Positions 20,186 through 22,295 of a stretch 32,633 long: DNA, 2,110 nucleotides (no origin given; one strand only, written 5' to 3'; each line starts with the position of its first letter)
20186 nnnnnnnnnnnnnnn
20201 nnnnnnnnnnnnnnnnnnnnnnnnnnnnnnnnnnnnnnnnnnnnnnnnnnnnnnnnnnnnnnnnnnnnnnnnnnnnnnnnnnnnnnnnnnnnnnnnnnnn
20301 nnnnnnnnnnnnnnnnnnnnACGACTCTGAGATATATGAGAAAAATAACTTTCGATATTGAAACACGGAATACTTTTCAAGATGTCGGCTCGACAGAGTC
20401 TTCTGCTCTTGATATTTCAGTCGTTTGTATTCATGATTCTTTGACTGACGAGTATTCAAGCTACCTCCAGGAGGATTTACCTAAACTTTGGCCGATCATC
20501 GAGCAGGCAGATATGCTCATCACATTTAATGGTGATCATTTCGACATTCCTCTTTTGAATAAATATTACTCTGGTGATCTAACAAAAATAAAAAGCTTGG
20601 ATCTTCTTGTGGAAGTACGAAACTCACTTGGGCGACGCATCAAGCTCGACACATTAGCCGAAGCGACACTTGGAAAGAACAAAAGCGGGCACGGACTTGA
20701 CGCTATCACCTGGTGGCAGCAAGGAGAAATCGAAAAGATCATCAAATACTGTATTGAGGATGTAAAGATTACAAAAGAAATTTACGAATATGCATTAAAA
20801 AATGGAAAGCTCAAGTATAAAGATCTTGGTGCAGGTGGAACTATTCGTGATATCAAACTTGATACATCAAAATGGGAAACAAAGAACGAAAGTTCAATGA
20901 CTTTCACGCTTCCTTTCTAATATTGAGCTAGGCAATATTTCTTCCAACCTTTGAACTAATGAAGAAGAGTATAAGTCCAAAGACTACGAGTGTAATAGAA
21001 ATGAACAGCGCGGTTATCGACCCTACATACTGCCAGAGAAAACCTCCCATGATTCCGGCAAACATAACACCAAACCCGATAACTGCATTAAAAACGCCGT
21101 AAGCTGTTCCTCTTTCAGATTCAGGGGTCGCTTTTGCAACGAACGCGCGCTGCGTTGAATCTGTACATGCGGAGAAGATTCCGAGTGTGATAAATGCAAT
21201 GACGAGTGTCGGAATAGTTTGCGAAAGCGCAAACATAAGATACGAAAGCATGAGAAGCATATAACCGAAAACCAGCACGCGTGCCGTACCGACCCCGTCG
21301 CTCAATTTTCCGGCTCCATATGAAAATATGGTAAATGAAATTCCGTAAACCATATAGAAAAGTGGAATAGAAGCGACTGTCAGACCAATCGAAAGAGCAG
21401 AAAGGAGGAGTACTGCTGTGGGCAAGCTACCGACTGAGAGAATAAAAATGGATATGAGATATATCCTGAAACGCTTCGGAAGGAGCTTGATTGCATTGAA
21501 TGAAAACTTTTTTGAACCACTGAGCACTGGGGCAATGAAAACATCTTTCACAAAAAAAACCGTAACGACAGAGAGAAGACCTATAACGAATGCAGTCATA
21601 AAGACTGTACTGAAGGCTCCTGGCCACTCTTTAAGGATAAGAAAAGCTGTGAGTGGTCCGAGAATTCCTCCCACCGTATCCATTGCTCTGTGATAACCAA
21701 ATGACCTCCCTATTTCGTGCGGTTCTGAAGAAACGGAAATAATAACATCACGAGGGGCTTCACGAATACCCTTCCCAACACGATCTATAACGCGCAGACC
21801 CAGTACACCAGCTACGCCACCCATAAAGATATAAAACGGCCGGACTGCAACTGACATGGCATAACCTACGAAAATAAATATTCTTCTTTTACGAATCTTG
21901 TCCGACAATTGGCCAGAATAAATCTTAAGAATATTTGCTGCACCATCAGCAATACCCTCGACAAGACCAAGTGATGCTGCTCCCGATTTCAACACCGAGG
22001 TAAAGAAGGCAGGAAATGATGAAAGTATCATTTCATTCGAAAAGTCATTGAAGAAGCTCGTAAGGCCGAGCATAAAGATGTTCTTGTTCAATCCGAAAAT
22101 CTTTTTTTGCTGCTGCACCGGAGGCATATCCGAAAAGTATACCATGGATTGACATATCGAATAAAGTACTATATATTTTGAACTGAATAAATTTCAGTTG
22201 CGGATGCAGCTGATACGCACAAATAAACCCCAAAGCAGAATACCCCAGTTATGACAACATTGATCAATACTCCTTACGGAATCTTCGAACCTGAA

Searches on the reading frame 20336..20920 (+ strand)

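Call 10: search_protein_families(library=pfam, proteins=[window:20336-20920:+], max_evalue=0.001)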
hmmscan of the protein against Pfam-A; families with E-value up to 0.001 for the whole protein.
window:20336-20920:+ (194 aa): 3 families
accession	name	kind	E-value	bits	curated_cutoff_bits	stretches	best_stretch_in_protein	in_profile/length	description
PF13482.12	RNase_H_2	-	2.6e-12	47.5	22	1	6-153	3-164/165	RNase_H superfamily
PF10108.15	DNA_pol_B_exo2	-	1.2e-06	28.8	24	0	100-158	119-179/213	Predicted 3'-5' exonuclease related to the exonuclease domain of PolB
PF01612.26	DNA_pol_A_exo1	-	7.8e-05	23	23.6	1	33-152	51-167/173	3'-5' exonuclease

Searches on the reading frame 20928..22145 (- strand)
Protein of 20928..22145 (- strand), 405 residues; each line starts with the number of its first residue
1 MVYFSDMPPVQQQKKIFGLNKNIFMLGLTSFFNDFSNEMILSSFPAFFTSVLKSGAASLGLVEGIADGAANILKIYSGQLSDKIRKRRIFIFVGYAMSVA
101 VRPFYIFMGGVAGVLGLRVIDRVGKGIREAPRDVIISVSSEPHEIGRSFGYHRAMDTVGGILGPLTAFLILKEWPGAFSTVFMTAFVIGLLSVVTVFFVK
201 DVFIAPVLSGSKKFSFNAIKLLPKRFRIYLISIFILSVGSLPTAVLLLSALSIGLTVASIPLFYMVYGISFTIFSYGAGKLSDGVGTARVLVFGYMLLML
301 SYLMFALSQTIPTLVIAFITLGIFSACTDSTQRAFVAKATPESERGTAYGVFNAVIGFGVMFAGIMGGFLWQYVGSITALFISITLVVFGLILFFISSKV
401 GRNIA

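Call 68: search_protein_families(library=pfam, proteins=[window:20928-22145:-], max_evalue=0.0001)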
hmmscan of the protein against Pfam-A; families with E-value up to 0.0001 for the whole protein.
window:20928-22145:- (405 aa): 1 family
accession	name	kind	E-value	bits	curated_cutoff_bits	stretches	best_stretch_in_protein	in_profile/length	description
PF07690.21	MFS_1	-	4.2e-32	111.8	33.4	2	27-283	2-263/347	Major Facilitator Superfamily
